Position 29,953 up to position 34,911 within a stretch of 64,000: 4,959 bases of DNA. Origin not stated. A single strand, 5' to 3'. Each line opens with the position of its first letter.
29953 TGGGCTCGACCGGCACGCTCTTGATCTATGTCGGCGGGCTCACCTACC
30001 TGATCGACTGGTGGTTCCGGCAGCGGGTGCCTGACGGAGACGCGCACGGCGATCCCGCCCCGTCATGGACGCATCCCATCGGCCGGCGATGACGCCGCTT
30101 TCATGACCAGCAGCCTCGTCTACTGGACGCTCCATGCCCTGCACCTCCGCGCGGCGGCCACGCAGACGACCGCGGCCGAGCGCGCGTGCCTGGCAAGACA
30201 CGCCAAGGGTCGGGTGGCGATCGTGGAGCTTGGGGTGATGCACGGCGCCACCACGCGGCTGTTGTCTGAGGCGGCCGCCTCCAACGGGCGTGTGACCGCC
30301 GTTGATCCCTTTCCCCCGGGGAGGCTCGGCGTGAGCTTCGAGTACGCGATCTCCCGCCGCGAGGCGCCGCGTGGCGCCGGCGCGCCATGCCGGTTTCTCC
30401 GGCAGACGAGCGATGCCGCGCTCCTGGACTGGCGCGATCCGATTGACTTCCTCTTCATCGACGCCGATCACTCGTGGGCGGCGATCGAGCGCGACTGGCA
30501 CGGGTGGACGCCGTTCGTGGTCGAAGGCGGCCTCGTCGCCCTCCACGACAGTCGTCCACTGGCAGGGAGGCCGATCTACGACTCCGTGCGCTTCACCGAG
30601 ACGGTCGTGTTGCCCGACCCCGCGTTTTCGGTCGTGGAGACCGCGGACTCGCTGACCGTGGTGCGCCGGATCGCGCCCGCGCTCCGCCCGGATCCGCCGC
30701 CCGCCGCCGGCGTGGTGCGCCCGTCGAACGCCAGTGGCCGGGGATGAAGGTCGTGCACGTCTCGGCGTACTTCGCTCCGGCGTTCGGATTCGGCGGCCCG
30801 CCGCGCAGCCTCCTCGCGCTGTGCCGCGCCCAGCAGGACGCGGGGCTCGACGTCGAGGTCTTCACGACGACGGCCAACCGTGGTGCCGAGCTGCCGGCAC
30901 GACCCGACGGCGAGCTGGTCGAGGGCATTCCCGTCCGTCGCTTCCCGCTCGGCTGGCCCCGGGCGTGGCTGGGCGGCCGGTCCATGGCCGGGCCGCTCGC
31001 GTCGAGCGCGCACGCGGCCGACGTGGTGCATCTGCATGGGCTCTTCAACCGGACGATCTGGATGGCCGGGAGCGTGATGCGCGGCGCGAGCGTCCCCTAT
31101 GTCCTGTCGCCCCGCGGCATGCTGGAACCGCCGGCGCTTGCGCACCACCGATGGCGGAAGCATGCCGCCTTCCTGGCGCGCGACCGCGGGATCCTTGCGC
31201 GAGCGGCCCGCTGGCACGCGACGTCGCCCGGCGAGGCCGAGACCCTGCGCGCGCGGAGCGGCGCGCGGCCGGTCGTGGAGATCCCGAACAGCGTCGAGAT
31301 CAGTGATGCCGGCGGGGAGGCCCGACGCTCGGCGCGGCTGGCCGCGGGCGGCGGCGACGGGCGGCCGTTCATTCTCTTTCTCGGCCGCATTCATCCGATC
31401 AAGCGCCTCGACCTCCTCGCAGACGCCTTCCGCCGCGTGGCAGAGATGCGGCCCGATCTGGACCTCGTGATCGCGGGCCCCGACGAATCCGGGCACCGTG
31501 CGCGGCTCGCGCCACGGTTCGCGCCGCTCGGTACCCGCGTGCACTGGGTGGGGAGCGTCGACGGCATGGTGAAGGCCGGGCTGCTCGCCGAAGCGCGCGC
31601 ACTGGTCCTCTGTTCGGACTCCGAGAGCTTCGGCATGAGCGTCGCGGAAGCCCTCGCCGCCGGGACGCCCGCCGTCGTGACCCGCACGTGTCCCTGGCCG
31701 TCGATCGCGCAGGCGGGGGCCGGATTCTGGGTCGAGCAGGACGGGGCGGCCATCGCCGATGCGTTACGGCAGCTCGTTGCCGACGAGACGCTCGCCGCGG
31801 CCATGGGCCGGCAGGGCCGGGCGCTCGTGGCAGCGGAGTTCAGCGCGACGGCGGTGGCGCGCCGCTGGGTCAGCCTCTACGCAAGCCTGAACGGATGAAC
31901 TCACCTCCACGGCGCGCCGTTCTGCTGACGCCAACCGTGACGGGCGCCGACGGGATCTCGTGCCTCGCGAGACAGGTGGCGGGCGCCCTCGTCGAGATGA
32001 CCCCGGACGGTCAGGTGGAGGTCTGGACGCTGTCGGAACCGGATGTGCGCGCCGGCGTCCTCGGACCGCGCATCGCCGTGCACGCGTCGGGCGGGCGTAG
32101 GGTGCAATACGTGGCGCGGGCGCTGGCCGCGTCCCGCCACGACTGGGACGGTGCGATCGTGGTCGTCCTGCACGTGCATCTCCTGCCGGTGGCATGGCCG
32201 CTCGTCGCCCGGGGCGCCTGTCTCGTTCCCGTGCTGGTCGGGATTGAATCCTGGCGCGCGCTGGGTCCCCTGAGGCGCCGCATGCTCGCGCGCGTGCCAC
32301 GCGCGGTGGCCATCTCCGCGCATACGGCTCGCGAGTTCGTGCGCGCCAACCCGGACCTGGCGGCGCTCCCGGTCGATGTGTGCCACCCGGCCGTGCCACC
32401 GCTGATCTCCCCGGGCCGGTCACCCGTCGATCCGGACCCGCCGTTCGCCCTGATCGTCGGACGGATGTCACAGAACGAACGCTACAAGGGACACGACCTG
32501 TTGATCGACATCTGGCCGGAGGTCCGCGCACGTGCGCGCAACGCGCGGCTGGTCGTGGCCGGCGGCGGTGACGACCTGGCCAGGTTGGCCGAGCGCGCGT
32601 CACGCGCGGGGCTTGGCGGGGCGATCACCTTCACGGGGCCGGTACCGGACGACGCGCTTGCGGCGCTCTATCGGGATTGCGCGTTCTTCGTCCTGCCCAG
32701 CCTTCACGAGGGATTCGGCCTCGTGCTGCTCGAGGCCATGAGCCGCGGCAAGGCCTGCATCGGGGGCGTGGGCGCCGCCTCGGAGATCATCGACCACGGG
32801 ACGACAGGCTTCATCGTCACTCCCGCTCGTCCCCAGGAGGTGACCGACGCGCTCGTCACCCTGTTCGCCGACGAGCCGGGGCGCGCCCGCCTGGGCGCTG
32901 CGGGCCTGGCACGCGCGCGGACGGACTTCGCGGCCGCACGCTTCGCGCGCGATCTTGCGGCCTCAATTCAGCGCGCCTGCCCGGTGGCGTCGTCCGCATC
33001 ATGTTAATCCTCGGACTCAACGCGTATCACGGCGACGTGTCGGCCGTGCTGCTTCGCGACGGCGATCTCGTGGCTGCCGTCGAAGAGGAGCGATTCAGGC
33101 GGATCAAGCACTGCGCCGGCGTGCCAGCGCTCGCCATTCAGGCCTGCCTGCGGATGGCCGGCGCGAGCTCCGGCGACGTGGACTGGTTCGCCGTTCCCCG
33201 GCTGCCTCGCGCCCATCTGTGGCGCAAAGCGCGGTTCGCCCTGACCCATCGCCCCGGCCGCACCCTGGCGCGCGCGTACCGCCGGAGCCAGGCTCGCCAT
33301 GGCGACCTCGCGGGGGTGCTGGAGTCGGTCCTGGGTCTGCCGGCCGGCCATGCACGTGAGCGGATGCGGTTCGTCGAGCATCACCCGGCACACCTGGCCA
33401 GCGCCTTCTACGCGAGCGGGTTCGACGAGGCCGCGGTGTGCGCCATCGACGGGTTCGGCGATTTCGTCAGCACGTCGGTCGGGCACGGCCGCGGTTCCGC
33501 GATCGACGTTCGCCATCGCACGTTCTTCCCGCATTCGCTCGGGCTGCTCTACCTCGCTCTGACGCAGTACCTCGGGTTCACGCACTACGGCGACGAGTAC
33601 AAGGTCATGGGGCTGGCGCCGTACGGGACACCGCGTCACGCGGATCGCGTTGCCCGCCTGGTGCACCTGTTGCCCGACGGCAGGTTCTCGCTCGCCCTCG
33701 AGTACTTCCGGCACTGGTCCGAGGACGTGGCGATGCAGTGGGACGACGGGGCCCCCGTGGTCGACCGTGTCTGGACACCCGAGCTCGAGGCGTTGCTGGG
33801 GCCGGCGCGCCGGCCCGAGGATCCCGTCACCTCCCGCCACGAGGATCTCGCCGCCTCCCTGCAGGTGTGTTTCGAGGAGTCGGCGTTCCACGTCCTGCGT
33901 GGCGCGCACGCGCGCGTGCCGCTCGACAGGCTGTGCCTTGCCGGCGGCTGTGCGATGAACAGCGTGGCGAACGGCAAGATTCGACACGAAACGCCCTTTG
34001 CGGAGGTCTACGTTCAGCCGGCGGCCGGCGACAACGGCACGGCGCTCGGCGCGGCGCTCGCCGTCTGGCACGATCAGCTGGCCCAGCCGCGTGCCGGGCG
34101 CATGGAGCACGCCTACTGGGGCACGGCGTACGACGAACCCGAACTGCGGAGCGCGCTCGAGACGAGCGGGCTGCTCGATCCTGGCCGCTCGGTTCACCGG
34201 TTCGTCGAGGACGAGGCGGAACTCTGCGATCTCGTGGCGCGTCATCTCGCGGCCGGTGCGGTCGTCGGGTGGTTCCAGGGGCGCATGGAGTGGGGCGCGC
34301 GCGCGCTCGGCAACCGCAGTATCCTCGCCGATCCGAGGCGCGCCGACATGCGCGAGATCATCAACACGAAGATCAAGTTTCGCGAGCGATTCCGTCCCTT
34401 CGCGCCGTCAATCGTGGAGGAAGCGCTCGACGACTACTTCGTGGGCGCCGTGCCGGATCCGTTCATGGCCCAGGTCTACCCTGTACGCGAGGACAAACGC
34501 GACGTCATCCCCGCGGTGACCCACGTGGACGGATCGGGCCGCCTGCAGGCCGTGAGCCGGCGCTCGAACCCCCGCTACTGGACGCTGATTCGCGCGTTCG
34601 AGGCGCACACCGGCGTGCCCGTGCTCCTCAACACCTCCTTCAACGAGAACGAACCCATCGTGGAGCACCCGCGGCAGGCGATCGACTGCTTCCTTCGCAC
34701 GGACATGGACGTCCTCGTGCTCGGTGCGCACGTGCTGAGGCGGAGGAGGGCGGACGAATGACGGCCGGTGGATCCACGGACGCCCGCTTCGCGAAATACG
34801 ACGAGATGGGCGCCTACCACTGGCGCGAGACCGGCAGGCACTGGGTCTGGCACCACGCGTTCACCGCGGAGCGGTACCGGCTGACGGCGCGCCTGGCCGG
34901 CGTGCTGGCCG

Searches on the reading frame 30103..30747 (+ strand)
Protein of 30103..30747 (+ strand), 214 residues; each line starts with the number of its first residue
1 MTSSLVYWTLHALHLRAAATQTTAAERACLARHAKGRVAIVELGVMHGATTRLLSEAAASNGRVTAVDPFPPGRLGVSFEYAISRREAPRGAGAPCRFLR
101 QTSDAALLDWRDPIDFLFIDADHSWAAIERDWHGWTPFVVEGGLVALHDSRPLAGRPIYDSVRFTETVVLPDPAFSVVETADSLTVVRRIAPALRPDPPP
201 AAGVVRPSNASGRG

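Call 14: search_protein_families(library=pfam, proteins=[window:30103-30747:+], max_evalue=0.0001)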
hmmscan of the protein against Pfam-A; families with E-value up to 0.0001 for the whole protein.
window:30103-30747:+ (214 aa): 1 family
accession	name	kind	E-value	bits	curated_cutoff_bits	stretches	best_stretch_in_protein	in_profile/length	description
PF13578.12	Methyltransf_24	-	1e-18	68.6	26.3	1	41-149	1-104/105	Methyltransferase domain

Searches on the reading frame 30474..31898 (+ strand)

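Call 14: search_protein_families(library=pfam, proteins=[window:30474-31898:+], max_evalue=0.0001)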
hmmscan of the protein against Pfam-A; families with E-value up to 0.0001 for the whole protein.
window:30474-31898:+ (474 aa): 7 families
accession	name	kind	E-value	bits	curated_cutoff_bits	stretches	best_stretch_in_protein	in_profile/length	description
PF00534.26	Glycos_transf_1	-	2.1e-27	96.2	26.4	1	295-449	13-170/172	Glycosyl transferases group 1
PF13692.12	Glyco_trans_1_4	-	7.6e-24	85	27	1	298-437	2-142/142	Glycosyl transferases group 1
PF13579.12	Glyco_trans_4_4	-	8e-19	69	29.7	1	107-272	1-157/158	Glycosyl transferase 4-like domain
PF13439.12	Glyco_transf_4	-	4e-15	56.7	28.5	1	107-276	2-168/170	Glycosyltransferase Family 4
PF20706.3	GT4-conflict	-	6.5e-10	39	26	1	261-405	168-313/385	Family 4 Glycosyltransferase in conflict systems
PF13524.12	Glyco_trans_1_2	-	2.2e-09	37.8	25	1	319-466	6-143/144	Glycosyl transferase-like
PF02350.25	Epimerase_2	-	3.5e-05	23.3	30.6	1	312-445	200-327/347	UDP-N-acetylglucosamine 2-epimerase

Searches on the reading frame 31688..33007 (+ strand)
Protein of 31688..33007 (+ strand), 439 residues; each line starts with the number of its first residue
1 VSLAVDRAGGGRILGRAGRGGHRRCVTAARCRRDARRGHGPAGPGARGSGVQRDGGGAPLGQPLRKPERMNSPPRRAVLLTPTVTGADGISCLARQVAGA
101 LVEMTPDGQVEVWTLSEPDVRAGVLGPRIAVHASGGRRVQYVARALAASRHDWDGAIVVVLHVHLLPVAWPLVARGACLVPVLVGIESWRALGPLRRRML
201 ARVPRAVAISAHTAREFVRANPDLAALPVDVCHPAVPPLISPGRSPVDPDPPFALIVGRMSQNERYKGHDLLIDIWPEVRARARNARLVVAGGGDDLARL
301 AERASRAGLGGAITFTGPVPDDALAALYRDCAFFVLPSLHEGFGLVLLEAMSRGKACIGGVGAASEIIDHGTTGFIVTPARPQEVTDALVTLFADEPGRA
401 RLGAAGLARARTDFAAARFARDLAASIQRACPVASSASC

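Call 14: search_protein_families(library=pfam, proteins=[window:31688-33007:+], max_evalue=0.0001)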
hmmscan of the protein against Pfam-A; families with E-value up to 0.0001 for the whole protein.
window:31688-33007:+ (439 aa): 3 families
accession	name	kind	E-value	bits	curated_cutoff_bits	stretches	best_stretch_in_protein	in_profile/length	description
PF13692.12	Glyco_trans_1_4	-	3.5e-34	118.5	27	1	254-395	4-142/142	Glycosyl transferases group 1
PF00534.26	Glycos_transf_1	-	2.6e-33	115.4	26.4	1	246-406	10-169/172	Glycosyl transferases group 1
PF20706.3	GT4-conflict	-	4.5e-12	46.1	26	1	197-354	141-305/385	Family 4 Glycosyltransferase in conflict systems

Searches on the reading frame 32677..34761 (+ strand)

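Call 14: search_protein_families(library=pfam, proteins=[window:32677-34761:+], max_evalue=0.0001)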
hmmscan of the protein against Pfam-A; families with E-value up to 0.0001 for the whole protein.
window:32677-34761:+ (694 aa): 2 families
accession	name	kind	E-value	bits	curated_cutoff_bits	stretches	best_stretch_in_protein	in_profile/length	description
PF16861.10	Carbam_trans_C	-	3.6e-70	235.4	27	1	521-688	1-169/170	Carbamoyltransferase C-terminus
PF02543.21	Carbam_trans_N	-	3.4e-55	188.3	24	1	111-461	2-346/346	Carbamoyltransferase N-terminus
